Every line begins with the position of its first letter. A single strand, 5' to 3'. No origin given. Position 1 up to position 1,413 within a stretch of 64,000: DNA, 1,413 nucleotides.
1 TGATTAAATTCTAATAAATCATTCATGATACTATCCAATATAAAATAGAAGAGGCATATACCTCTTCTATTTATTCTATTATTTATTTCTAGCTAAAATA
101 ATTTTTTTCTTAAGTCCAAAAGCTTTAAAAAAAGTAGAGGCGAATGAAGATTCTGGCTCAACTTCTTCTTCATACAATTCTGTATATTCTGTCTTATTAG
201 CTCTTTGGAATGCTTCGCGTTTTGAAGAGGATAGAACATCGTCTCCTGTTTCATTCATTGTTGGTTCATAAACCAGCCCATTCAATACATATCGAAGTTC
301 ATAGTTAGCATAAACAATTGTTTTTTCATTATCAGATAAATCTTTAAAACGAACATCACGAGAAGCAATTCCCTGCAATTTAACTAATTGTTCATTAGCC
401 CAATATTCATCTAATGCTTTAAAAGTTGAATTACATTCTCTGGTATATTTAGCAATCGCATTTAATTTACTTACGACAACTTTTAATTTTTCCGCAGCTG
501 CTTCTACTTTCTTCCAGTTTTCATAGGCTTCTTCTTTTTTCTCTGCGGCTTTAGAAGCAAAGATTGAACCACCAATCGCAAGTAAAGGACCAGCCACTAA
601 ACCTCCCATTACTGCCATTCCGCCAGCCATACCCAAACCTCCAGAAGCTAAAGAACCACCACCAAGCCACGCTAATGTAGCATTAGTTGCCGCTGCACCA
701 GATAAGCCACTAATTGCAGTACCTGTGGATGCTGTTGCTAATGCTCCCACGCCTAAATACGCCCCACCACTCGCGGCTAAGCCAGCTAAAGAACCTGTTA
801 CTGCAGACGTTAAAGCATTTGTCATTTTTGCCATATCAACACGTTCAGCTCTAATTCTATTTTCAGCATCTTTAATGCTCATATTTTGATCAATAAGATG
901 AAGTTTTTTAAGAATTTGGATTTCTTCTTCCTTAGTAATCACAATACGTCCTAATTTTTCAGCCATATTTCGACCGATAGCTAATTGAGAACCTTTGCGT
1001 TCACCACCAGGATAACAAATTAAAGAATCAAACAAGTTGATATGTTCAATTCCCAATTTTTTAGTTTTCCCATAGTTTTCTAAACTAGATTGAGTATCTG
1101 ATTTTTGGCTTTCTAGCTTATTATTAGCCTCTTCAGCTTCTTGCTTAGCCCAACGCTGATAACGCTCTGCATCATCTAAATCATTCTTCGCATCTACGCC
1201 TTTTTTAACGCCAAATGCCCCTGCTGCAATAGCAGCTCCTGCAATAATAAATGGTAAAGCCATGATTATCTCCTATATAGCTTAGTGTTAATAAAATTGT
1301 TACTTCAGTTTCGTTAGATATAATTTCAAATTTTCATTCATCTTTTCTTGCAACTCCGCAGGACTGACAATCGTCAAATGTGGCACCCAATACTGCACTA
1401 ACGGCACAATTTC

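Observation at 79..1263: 394-aa coiled-coil plus glycine-zipper membrane protein with no recognisable family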

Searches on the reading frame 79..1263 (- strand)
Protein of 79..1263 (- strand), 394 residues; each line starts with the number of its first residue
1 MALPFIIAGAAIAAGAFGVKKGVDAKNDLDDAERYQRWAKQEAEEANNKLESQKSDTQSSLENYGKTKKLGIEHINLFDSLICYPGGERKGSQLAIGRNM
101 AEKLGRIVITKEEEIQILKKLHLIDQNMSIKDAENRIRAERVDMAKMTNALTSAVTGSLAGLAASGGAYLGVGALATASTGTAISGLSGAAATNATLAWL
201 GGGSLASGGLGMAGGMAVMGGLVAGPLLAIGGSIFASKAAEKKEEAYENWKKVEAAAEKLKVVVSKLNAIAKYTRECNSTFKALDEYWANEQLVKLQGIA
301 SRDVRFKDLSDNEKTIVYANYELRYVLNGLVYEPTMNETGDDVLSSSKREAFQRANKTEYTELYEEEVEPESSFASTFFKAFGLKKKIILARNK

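Call 3: search_protein_families(library=pfam, proteins=[window:79-1263:-], max_evalue=1)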
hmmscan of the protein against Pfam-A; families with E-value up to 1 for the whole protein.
window:79-1263:- (394 aa): 0 families

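Call 4: search_protein_families(library=ncbifam, proteins=[window:79-1263:-], max_evalue=1)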
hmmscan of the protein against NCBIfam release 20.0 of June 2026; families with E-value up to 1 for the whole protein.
window:79-1263:- (394 aa): 2 families
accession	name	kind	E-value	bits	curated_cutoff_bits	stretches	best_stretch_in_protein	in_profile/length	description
TIGR03789.1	pdsO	hypoth_equivalog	0.0047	16.6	152.2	1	210-306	45-143/243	sortase-associated OmpA-like protein PdsO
TIGR03495.1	phage_LysB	equivalog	0.12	12.7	92.75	1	6-59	5-58/135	Rz-like lysis system protein LysB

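Call 5: search_protein_families(library=padloc, proteins=[window:79-1263:-], max_evalue=1)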
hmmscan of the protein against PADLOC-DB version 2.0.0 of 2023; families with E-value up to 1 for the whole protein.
window:79-1263:- (394 aa): 2 families
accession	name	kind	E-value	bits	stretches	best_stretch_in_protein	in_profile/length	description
PDLC04407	PDC-M09A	-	6.5e-25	86.2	1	129-284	76-239/282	-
PDLC04406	PDC-M09A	-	4.5e-23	80.2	1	130-281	121-279/330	-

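Call 6: search_protein_families(library=phrogs, proteins=[window:79-1263:-], max_evalue=1)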
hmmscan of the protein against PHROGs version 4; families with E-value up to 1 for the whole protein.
window:79-1263:- (394 aa): 1 family
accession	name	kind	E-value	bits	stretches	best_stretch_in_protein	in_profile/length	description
phrog_7154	-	unknown function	0.072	14.2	1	118-145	10-37/63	-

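Call 7: search_solved_structures(query=window:79-1263:-, max_evalue=10, show_alignments=2)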
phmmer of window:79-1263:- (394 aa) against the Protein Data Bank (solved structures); distinct sequences matched with E-value up to 10: 4.
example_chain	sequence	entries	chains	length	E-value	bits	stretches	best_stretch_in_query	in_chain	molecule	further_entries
6iql_A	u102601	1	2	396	5.6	9.2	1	207-264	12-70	D(4) dopamine receptor,Soluble cytochrome b562,D(4) dopamine receptor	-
6vyp_M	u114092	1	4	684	6.9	8.9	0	241-286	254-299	Lysine-specific histone demethylase 1A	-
7rg7_A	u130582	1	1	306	8.7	8.6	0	164-268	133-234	nano CLostridial Antibody Mimetic Protein 8 VHH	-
5h6s_A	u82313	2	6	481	9.7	8.4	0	128-220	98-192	Amidase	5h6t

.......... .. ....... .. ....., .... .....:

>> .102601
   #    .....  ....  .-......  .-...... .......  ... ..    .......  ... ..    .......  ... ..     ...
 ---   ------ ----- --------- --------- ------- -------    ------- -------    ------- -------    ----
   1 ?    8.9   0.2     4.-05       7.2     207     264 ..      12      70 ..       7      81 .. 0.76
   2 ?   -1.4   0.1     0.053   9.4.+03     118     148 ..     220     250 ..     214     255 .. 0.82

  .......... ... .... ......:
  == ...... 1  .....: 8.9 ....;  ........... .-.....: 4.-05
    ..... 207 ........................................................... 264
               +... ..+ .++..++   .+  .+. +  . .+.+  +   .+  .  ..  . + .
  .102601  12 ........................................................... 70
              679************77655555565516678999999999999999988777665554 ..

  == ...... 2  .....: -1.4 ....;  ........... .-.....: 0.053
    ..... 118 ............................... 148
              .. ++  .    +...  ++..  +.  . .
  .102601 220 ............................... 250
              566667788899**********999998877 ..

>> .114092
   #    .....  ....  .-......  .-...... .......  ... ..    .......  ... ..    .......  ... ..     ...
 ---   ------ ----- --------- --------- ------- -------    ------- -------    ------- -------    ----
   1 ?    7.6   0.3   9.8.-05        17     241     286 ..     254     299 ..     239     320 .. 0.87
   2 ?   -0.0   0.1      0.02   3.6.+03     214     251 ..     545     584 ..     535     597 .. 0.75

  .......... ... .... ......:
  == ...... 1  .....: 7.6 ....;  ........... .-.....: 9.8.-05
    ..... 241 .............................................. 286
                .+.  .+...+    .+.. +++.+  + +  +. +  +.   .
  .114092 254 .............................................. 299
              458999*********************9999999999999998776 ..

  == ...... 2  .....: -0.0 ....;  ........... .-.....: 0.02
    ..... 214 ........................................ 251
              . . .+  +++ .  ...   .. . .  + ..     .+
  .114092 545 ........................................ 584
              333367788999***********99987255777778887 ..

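Call 8: find_homologous_proteins(query=window:79-1263:-)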
Query window:79-1263:- (394 aa): 5792 proteins with E <= 0.001 among 8000 candidates; the best 120 are listed.
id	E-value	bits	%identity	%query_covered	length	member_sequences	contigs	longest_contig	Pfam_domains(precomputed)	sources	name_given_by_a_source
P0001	2.6e-235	798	95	100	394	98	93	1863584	-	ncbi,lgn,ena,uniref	ncbi:hypothetical protein MY579_01055 [Haemophilus influenzae]|uniref:hypothetical protein n=1 Tax=H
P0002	4.4e-224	761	93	95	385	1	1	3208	-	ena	-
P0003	1.1e-208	711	85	100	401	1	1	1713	-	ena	-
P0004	2.1e-208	710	92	92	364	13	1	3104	-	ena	-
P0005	4.6e-206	702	90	92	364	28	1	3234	-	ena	-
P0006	1.2e-203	694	89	92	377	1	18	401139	-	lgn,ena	-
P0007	1.7e-203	693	89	92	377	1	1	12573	-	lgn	-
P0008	3.2e-203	693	92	91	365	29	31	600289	-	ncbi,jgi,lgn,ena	ncbi:hypothetical protein [Haemophilus parahaemolyticus]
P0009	9.7e-202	688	88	92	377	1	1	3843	-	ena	-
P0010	1.4e-201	687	90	91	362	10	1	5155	-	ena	-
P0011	4.0e-200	682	87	92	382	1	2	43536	-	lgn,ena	-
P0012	1.8e-199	680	88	92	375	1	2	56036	-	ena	-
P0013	3.4e-199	679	89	91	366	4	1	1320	-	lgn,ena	-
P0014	6.3e-185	632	81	92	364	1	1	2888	-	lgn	-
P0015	9.1e-179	612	91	80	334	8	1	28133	-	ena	-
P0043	1.5e-98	348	54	87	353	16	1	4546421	-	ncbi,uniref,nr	ncbi:hypothetical protein [Aeromonas veronii]|uniref:hypothetical protein n=1 Tax=Aeromonas veronii 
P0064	1.0e-56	211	38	90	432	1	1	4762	PF03692.21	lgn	-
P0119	7.2e-51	192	39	81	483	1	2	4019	-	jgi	-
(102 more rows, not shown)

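Call 10: find_encoding_contigs(protein=P0001, flank=8000, max_places=4)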
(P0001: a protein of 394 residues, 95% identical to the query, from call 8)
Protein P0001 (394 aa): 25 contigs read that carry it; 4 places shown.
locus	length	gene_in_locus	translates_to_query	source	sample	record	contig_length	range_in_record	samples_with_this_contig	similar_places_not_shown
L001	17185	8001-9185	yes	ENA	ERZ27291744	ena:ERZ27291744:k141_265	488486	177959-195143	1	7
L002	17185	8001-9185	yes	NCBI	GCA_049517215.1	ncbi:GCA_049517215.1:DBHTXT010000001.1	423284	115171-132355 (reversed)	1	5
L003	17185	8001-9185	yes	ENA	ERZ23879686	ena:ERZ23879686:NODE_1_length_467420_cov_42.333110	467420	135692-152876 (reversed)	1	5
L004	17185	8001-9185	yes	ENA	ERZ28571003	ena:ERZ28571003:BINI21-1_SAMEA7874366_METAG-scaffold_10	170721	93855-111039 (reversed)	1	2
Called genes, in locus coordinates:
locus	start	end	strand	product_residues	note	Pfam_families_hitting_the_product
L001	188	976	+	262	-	PF09339:HTH_IclR, PF01614:IclR_C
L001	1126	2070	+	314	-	PF18429:DUF5609, PF00702:Hydrolase, PF12710:HAD, PF08282:Hydrolase_3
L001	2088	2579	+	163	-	PF04461:YajQ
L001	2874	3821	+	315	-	PF01544:CorA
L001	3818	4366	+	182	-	PF02325:CCB3_YggT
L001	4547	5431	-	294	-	PF13230:GATase_4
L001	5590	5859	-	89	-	-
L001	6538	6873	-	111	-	PF13744:HTH_37 (weak), PF13560:HTH_31, PF13443:HTH_26 (weak), PF01381:HTH_3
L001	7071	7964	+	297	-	PF13280:WYL, PF25583:WCX (faint)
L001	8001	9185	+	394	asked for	-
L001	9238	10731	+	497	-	-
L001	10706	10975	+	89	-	PF03692:CxxCxxCC (faint)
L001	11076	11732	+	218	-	-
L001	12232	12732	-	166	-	PF13183:Fer4_8 (faint), PF12838:Fer4_7, PF13187:Fer4_9, PF13237:Fer4_10, PF14697:Fer4_21 (weak), PF00037:Fer4 (weak), PF12837:Fer4_6 (weak), PF25160:LdpA_Fe-S-bd (weak), +5 more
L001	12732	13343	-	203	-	PF02613:Nitrate_red_del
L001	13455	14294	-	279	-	PF04976:DmsC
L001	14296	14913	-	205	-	PF12797:Fer4_2 (weak), PF12838:Fer4_7 (faint), PF13187:Fer4_9 (faint), PF13237:Fer4_10 (faint), PF13247:Fer4_11, PF12797:Fer4_2 (weak), PF00037:Fer4 (weak), PF12837:Fer4_6 (weak), +1 more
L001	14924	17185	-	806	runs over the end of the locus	PF04879:Molybdop_Fe4S4, PF00384:Molybdopterin, PF01568:Molydop_binding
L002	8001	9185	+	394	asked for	-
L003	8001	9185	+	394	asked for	-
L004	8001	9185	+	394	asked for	-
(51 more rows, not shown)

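Call 11: find_encoding_contigs(protein=P0043, flank=8000, max_places=3)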
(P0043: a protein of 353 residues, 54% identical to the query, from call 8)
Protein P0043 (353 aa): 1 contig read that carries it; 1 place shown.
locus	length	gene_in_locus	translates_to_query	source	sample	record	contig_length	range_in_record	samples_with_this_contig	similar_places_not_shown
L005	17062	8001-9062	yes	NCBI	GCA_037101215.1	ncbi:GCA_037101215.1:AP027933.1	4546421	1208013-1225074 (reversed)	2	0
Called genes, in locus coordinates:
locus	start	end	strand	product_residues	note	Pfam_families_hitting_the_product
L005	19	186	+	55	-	-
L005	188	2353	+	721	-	PF12805:FUSC-like, PF04632:FUSC, PF13515:FUSC_2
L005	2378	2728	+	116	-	PF04358:DsrC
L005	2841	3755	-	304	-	PF01408:GFO_IDH_MocA, PF21378:YceM-like_C (weak)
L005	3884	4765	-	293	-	PF00126:HTH_1, PF03466:LysR_substrate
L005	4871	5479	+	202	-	PF00106:adh_short, PF13561:adh_short_C2, PF08659:KR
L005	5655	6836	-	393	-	PF04389:Peptidase_M28, PF01546:Peptidase_M20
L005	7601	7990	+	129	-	PF05099:TerB (weak)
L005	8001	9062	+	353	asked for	-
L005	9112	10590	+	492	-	-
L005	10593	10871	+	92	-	PF03692:CxxCxxCC (weak)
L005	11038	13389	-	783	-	PF08497:Radical_SAM_N, PF04055:Radical_SAM, PF11842:DUF3362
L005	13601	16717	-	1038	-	PF00873:ACR_tran, PF03176:MMPL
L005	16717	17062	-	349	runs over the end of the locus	PF25919:BSH_CusB (faint), PF00364:Biotin_lipoyl (faint), PF25917:BSH_RND, PF25973:BSH_CzcB, PF25984:BSH_YknX (faint), PF25954:Beta-barrel_RND_2, PF25967:RND-MFP_C, PF25989:YknX_C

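Call 12: search_protein_families(library=padloc, proteins=[L001:9238-10731:+, L001:10706-10975:+, L001:11076-11732:+, L005:7601-7990:+, L005:9112-10590:+, L005:10593-10871:+], max_evalue=0.1)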
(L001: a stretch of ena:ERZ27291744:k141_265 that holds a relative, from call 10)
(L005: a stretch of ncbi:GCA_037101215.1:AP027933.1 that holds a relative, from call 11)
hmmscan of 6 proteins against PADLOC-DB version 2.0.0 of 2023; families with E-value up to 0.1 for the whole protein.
L001:9238-10731:+ (497 aa): 1 family
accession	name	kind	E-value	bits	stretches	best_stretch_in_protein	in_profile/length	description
PDLC03834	BnzB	-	3.4e-137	456.6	1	30-397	116-481/504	-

L001:10706-10975:+ (89 aa): 0 families

L001:11076-11732:+ (218 aa): 1 family
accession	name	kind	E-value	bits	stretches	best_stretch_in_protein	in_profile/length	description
PDLC01824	CARF2--CARF_HEPN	-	0.014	12.9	0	129-189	313-369/376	-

L005:7601-7990:+ (129 aa): 0 families

L005:9112-10590:+ (492 aa): 1 family
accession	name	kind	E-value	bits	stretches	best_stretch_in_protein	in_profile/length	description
PDLC03834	BnzB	-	8.6e-133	442.1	1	56-400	141-479/504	-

L005:10593-10871:+ (92 aa): 0 families

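Call 13: search_protein_families(library=pfam, proteins=[L001:9238-10731:+, L001:10706-10975:+, L001:11076-11732:+, L005:7601-7990:+, L005:9112-10590:+, L005:10593-10871:+], max_evalue=1)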
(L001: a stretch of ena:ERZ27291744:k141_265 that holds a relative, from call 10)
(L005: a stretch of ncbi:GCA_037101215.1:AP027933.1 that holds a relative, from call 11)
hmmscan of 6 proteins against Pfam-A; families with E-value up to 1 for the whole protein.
L001:9238-10731:+ (497 aa): 3 families
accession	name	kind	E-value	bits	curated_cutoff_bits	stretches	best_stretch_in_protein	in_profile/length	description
PF21173.2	DksA-like_N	-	0.076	13.5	27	1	52-78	5-31/65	DnaK suppressor protein-like, N-terminal domain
PF11690.13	DUF3287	-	0.13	12.6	27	1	24-80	36-96/121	Protein of unknown function (DUF3287)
PF24049.1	YOMG_N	-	0.25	11.8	27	0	19-77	5-64/89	YOMG N-terminal domain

L001:10706-10975:+ (89 aa): 1 family
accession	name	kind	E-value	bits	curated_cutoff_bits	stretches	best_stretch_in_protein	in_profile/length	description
PF03692.20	CxxCxxCC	-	7.8e-07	30.2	23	1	12-69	1-73/85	Putative zinc- or iron-chelating domain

L001:11076-11732:+ (218 aa): 1 family
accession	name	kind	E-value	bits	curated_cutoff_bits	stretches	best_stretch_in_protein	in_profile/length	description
PF18632.6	DUF5630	-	0.02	14.8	25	1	102-163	23-73/218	Family of unknown function (DUF5630)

L005:7601-7990:+ (129 aa): 2 families
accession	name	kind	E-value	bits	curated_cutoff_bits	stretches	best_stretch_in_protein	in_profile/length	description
PF05099.18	TerB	-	2.6e-09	37.8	24.4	1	66-106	73-113/118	Tellurite resistance protein TerB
PF04391.17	DUF533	-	0.00093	19.2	29.6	1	62-119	65-122/178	Protein of unknown function (DUF533)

L005:9112-10590:+ (492 aa): 0 families

L005:10593-10871:+ (92 aa): 1 family
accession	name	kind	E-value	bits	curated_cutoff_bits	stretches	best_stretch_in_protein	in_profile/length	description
PF03692.20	CxxCxxCC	-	1.6e-08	35.5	23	1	10-63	1-72/85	Putative zinc- or iron-chelating domain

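Call 21: find_related_loci(query=A1, collection=genome_contigs, flank=7000)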
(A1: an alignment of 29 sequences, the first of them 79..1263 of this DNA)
Query A1 (394 aa) in genome_contigs; peptide patterns used: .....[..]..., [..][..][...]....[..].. (x = any residue, [..] = any of these).
599 stretches matched a pattern (row limit reached: there are more); 384 encode a relative of the query (tblastn E <= 1e-3); the best 80 are kept; 80 distinct loci.
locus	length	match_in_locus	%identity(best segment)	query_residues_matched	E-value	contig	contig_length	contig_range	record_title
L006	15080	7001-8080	90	1-360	0e+0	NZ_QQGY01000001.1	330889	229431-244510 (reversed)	Haemophilus haemolyticus strain M19079 M19079_HUY4190A121_cleaned_ctg_3577, whole genome shotgun sequence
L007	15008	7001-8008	54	1-343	5e-79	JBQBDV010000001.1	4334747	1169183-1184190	Aeromonas sp. 164P Seq1, whole genome shotgun sequence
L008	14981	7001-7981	36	1-357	8e-53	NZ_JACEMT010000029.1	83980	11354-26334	Marinobacterium marinum strain 3-1745 199_83980_21128102, whole genome shotgun sequence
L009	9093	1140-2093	38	1-349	4e-43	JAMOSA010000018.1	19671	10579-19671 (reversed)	MAG: Campylobacteraceae bacterium isolate 4561-384_metabat1_scaf2bin.006 4562-384_scaffold_1101_c1, whole genome shotgun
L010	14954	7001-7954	32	1-340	9e-42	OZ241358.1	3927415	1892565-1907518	MAG: Candidatus Azophilus sp. isolate c4c4d012-86f2-4497-9bb6-2ec6fb926b7a genome assembly, chromosome: 1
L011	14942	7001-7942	35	1-341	1e-39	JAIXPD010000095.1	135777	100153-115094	MAG: Azospirillum sp. isolate C1_MAG_00050 C1_MAG_00050_000000000081, whole genome shotgun sequence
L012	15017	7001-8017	34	1-370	4e-39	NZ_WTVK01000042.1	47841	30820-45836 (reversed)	Aromatoleum evansii strain KB740 NODE_42_length_47841_cov_49.5116, whole genome shotgun sequence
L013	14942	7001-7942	31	1-341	3e-39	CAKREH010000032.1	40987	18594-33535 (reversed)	MAG: uncultured Roseburia sp. isolate REFINED_METABAT215_TOP10_CONTIGS_1500_ASSEMBLY_K77_MERGED__Hadza_MoBio_hadza-E-H_F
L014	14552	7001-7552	42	172-357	1e-35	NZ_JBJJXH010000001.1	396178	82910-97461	Campylobacter sp. MOP7 NODE_1_length_396178_cov_35.642955, whole genome shotgun sequence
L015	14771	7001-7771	44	1-284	6e-35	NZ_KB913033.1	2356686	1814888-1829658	Hydrogenovibrio halophilus DSM 15072 A377DRAFT_scaffold1.1, whole genome shotgun sequence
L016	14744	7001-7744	41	1-281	2e-34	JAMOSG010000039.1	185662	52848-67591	MAG: Helicobacteraceae bacterium isolate 4561-384_metabat1_scaf2bin.015 4562-384_scaffold_9_c1, whole genome shotgun seq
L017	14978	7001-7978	33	1-348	4e-34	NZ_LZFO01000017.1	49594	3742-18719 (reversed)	Clostridium acetireducens DSM 10703 CLAC_contig000017, whole genome shotgun sequence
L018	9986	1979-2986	35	1-340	6e-34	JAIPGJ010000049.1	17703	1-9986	MAG: Candidatus Neomarinimicrobiota bacterium isolate Tobar13.5m-G46 Tobar13-5m-C3597, whole genome shotgun sequence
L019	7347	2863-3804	33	1-341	1e-33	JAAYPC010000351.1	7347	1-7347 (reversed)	MAG: Fibrobacter sp. isolate AS22ysBPME_152 218361_AS22, whole genome shotgun sequence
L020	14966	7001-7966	32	1-349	4e-33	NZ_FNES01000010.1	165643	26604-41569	Billgrantia gudaonensis strain CGMCC 1.6133, whole genome shotgun sequence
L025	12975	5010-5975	32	1-349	4e-31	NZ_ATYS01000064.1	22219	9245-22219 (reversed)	Budvicia aquatica DSM 5075 = ATCC 35567 strain DSM 5075 YWEDRAFT_scaffold_55.56_C, whole genome shotgun sequence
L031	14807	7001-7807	38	1-301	7e-30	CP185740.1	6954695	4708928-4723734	Pseudomonas fluorescens strain CFBP13716 chromosome, complete genome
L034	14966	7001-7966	35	1-349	7e-30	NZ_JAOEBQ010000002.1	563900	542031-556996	Pseudomonas sediminis strain GD04081 2, whole genome shotgun sequence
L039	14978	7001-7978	30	1-357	4e-29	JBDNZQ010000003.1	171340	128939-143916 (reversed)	MAG: Sporolactobacillus sp. isolate WK035_bin.1 NODE_18_length_171340_cov_55.928838, whole genome shotgun sequence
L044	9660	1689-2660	38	3-357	7e-29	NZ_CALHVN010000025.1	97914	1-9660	MAG: uncultured Campylobacter sp. isolate ERR589473_bin.46_CONCOCT_v1.1_MAG ERZ772903.83, whole genome shotgun sequence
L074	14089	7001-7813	35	1-299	3e-25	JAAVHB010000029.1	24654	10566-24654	MAG: Butyrivibrio sp. isolate Mgla_MAG_17-bin_11 c_000000079025, whole genome shotgun sequence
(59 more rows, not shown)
